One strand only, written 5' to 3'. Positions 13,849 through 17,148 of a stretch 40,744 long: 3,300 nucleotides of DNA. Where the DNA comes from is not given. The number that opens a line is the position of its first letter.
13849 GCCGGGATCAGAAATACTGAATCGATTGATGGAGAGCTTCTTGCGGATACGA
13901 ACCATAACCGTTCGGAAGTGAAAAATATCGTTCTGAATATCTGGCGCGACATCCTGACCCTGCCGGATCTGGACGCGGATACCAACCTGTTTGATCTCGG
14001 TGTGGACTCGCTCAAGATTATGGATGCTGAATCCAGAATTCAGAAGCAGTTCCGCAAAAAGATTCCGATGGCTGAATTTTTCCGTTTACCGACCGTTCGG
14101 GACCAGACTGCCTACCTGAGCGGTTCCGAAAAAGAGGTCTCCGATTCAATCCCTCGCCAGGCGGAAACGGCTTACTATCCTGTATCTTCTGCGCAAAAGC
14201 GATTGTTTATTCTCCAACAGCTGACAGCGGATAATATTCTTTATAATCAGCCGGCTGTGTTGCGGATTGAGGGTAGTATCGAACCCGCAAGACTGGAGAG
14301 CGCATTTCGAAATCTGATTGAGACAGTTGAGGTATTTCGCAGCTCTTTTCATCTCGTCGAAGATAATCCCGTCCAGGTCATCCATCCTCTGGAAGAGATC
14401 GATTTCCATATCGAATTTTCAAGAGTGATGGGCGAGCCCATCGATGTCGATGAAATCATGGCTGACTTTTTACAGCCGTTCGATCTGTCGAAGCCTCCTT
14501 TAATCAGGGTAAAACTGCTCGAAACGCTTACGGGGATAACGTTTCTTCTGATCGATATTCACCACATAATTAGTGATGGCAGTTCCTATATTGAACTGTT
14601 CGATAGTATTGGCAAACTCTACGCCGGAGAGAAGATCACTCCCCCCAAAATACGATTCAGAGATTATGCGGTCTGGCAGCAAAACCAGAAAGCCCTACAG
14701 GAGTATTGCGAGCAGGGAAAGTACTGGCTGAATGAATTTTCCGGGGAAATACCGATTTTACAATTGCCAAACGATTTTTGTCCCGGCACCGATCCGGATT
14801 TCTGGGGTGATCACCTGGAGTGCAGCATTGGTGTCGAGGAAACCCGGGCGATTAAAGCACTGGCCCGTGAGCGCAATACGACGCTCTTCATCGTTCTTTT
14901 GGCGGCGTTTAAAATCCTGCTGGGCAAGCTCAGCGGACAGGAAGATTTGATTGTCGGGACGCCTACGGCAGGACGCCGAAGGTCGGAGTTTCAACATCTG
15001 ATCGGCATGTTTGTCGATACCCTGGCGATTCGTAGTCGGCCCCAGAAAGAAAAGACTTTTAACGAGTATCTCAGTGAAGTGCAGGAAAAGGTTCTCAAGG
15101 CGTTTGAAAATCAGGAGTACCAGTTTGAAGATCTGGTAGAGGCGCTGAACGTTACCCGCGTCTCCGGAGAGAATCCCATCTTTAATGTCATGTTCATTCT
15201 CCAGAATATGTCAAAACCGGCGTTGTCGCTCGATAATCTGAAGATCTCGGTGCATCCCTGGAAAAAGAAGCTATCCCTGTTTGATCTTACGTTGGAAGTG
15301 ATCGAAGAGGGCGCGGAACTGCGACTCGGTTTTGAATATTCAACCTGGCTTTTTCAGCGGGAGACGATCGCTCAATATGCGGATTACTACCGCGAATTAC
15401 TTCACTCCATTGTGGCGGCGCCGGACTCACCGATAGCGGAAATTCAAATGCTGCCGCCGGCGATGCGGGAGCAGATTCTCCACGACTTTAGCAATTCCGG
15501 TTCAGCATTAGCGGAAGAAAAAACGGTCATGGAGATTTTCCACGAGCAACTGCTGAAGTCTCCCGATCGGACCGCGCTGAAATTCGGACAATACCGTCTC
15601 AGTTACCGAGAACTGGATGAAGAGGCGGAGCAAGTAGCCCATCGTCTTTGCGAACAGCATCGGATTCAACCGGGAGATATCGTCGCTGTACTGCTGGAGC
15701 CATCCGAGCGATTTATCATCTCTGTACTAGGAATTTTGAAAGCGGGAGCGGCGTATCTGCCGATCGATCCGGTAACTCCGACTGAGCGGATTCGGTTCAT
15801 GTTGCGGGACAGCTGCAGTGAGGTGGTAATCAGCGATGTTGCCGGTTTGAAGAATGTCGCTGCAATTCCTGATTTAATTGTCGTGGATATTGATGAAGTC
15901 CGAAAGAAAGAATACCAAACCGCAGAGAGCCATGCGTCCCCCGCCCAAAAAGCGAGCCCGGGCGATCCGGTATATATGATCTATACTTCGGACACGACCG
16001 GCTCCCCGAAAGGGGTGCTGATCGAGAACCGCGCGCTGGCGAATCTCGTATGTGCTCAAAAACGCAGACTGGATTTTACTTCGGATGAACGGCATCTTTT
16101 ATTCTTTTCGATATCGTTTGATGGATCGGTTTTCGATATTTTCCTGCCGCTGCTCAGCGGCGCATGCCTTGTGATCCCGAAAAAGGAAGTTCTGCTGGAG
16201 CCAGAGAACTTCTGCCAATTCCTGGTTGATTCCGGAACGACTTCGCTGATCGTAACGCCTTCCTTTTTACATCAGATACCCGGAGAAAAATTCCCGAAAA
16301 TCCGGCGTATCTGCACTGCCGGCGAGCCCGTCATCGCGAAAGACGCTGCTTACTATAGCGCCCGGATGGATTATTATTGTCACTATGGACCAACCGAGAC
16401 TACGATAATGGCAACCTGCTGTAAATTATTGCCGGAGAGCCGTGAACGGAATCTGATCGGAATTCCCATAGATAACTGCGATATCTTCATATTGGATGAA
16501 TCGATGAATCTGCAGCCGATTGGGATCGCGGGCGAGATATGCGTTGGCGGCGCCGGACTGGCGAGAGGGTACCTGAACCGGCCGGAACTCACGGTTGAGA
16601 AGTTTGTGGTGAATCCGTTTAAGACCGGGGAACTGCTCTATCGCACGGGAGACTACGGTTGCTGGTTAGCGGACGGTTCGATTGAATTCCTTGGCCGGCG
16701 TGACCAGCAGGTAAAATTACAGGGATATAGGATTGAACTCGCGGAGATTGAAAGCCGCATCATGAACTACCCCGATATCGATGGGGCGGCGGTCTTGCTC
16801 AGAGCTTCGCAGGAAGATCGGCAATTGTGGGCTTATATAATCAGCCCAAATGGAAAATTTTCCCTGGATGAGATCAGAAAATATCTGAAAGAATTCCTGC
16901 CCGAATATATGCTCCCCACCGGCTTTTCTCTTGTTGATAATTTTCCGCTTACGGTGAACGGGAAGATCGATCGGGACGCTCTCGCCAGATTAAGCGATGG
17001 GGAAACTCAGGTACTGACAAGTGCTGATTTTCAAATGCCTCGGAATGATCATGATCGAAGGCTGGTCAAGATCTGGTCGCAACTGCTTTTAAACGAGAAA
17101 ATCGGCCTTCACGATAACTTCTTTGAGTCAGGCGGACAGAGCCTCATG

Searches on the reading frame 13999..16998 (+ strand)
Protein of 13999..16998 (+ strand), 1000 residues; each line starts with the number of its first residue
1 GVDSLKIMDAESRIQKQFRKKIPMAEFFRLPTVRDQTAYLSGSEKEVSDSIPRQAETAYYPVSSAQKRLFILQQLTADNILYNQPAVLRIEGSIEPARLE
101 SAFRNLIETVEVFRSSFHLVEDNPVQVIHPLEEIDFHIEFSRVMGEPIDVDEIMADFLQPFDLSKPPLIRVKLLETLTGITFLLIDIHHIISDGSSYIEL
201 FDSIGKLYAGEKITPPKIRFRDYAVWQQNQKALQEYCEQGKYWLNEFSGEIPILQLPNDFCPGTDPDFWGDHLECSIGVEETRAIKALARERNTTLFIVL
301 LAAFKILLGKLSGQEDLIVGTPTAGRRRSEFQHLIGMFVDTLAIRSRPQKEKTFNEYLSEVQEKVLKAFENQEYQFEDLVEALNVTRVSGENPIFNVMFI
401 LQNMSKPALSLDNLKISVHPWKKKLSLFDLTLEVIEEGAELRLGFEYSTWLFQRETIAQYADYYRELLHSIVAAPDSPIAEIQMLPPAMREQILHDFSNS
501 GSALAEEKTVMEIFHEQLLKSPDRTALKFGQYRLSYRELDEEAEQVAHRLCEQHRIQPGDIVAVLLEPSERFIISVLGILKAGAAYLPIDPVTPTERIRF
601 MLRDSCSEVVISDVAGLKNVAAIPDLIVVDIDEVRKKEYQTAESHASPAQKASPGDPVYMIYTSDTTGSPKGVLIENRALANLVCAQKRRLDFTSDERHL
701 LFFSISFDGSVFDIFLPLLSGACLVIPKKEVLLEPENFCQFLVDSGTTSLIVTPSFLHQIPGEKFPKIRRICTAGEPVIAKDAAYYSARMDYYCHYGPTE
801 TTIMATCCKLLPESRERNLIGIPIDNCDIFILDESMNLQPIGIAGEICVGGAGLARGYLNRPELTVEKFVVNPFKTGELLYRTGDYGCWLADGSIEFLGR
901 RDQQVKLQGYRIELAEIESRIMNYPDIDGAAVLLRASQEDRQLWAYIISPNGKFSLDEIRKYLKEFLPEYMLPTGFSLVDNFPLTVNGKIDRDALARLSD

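Call 9: search_protein_families(library=pfam, proteins=[window:13999-16998:+], max_evalue=0.00001)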
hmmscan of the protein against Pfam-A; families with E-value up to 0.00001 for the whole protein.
window:13999-16998:+ (1000 aa): 4 families
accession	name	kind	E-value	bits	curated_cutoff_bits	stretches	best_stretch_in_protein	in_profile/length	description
PF00668.25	Condensation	-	7e-108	361.7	30.6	1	59-494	4-456/456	Condensation domain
PF00501.34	AMP-binding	-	2.3e-77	260.8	29.9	1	514-859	1-384/384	AMP-binding enzyme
PF13193.12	AMP-binding_C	-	6e-07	30.7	24.5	1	916-989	1-76/76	AMP-binding enzyme C-terminal domain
PF00550.31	PP-binding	-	8.9e-06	26.3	20.8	0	1-40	28-67/67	Phosphopantetheine attachment site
